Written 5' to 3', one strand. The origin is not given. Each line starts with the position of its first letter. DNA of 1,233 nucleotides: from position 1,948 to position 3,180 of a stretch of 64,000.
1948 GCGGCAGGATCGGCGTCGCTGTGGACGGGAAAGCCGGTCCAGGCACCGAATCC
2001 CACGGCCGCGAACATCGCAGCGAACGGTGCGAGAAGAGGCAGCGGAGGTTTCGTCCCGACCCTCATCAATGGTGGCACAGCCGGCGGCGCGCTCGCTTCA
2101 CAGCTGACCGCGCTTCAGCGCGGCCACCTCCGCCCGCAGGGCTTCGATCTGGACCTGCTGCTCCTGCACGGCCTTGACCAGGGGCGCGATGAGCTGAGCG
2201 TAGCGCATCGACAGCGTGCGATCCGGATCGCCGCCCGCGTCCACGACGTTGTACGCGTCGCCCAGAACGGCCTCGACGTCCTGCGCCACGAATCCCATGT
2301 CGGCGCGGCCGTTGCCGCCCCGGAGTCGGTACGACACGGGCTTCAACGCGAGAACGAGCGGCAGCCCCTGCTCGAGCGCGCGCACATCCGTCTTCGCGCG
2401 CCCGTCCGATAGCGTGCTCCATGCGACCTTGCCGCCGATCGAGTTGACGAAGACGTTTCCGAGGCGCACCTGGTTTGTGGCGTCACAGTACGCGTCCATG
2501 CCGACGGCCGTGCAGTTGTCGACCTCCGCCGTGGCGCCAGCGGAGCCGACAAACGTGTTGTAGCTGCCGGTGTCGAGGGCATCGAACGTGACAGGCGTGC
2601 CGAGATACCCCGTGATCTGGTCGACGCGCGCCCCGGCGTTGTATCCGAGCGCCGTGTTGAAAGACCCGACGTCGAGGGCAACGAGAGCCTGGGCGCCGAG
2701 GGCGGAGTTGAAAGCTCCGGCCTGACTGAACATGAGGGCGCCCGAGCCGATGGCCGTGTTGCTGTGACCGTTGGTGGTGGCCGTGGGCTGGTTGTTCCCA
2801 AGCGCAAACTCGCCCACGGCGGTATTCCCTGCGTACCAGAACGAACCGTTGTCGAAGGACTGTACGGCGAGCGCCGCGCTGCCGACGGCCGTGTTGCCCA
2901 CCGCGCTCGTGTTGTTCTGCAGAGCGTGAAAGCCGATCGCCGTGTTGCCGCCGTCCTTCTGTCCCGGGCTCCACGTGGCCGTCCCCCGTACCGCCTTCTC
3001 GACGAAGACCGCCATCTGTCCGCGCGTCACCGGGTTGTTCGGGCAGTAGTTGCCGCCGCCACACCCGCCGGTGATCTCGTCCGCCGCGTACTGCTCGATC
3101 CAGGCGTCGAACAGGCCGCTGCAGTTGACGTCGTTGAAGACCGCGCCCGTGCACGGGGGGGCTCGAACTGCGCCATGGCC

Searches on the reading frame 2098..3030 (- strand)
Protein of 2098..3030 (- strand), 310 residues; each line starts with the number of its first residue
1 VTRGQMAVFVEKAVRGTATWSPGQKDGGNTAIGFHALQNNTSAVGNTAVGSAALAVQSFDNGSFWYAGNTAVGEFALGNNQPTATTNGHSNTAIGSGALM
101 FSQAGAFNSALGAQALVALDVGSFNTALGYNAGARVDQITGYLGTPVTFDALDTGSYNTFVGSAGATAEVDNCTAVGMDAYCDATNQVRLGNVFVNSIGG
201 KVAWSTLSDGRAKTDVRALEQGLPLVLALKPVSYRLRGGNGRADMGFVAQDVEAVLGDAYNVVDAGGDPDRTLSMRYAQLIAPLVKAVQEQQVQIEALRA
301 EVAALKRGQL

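Call 44: search_protein_families(library=pfam, proteins=[window:2098-3030:-], max_evalue=0.001)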
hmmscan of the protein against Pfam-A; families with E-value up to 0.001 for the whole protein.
window:2098-3030:- (310 aa): 1 family
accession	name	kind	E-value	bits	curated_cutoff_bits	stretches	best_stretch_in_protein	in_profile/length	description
PF13884.11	Peptidase_S74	-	4.5e-11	43.3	22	1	208-259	1-56/58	Chaperone of endosialidase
